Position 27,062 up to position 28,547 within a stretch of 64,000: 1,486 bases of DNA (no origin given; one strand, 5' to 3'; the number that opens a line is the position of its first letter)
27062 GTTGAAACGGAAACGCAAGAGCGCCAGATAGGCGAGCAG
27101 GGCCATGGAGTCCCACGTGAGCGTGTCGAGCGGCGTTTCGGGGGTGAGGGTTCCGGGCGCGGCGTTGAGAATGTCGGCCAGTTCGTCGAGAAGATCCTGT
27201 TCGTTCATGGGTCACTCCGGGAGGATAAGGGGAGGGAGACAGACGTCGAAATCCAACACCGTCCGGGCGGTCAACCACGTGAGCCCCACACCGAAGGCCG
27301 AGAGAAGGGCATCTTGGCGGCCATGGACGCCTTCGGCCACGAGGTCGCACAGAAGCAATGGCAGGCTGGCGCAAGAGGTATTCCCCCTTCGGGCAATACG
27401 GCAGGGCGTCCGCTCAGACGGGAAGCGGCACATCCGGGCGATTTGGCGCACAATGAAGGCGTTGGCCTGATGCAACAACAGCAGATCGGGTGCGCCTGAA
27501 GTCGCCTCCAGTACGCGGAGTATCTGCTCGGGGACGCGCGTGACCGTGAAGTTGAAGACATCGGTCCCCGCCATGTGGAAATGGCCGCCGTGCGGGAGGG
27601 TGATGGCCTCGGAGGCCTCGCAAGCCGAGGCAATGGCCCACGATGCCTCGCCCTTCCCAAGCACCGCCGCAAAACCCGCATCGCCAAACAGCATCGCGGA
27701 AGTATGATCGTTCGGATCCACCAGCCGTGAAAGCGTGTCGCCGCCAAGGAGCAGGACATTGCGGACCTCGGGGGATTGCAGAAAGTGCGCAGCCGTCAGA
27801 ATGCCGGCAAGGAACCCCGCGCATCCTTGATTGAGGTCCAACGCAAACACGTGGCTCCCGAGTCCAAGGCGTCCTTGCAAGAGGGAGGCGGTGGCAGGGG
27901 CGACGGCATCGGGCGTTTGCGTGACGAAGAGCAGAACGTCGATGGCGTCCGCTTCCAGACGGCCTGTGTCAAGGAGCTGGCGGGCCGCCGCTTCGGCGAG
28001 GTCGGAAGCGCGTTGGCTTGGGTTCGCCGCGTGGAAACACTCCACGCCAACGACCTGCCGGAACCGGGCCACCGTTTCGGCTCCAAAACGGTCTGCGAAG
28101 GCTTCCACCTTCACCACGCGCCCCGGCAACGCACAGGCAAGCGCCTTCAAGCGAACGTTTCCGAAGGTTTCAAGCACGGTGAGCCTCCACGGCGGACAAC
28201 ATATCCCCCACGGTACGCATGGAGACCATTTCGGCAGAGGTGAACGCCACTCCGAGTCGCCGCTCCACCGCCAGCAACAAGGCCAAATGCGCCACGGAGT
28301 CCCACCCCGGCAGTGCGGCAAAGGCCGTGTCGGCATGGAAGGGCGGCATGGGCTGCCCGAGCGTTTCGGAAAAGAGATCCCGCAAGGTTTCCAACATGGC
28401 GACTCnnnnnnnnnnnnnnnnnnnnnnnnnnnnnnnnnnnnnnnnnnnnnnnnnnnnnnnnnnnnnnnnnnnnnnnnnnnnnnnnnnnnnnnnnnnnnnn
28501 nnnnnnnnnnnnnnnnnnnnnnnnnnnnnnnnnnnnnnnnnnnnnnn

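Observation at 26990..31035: GT4 / FkbH-like / ACP / KAS-III / ACP cluster directly upstream of, and co-oriented with, the giant secreted protein gene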

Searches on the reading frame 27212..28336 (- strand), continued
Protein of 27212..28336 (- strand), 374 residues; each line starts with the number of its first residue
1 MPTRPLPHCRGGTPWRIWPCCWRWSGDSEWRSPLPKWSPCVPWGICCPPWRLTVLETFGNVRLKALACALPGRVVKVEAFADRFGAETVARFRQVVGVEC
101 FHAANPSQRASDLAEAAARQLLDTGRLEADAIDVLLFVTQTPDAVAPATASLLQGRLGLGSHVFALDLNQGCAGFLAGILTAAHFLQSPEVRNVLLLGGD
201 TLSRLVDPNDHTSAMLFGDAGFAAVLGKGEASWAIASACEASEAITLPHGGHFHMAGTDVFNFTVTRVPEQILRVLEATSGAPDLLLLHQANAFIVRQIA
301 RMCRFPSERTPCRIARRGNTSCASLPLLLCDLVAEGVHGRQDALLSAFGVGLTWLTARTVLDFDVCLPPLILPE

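Call 36: find_encoding_contigs(protein=P0213, flank=8000, max_places=1)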
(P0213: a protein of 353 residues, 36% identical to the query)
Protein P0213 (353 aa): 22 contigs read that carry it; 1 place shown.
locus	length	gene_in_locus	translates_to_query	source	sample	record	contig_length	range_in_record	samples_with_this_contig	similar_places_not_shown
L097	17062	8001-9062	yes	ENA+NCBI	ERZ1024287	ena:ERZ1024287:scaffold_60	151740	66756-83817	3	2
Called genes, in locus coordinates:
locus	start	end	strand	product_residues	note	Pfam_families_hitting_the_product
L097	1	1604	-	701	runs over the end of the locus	PF07715:Plug, PF00593:TonB_dep_Rec_b-barrel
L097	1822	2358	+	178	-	-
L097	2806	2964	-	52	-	PF00301:Rubredoxin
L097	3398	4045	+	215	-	PF02357:NusG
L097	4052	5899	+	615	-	PF12838:Fer4_7, PF13187:Fer4_9 (weak), PF14697:Fer4_21, PF00037:Fer4 (weak), PF12797:Fer4_2 (weak), PF12837:Fer4_6 (weak), PF04432:FrhB_FdhB_C, PF00132:Hexapep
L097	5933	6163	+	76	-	-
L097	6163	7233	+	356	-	PF08545:ACP_syn_III (weak), PF08541:ACP_syn_III_C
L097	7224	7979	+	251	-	PF23441:SDR (faint), PF00106:adh_short, PF01370:Epimerase (weak), PF08659:KR (weak), PF13561:adh_short_C2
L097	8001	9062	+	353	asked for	PF08545:ACP_syn_III, PF08541:ACP_syn_III_C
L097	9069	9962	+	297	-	PF00248:Aldo_ket_red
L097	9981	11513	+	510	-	PF01554:MatE (weak)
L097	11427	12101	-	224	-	-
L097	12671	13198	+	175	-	PF04074:DUF386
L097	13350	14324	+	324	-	PF05368:NmrA, PF01073:3Beta_HSD, PF01370:Epimerase, PF02719:Polysacc_synt_2, PF04321:RmlD_sub_bind, PF07993:NAD_binding_4 (weak), PF13460:NAD_binding_10, PF16363:GDP_Man_Dehyd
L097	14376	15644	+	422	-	PF03721:UDPG_MGDP_dh_N, PF00984:UDPG_MGDP_dh, PF03720:UDPG_MGDP_dh_C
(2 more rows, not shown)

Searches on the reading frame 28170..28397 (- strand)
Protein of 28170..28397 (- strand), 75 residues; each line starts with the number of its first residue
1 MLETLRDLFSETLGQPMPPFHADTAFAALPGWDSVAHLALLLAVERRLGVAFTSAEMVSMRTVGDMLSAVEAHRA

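Call 4: search_protein_families(library=pfam, proteins=[window:28170-28397:-], max_evalue=0.01)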
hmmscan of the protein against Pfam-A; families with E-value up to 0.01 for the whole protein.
window:28170-28397:- (75 aa): 1 family
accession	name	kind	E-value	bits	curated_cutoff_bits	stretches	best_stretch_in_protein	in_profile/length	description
PF00550.31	PP-binding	-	5.7e-08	33.3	20.8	1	3-69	1-66/67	Phosphopantetheine attachment site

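Call 5: search_protein_families(library=ncbifam, proteins=[window:28170-28397:-], max_evalue=0.01)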
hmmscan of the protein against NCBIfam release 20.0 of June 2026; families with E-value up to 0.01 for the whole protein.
window:28170-28397:- (75 aa): 2 families
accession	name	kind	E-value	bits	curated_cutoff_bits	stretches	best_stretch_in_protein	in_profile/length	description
NF004533.0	PRK05883.1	equivalog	9.7e-08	31.8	72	1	31-73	54-96/100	acyl carrier protein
NF002148.0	PRK00982.1-2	subfamily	0.0058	16.4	71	1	2-73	6-77/79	acyl carrier protein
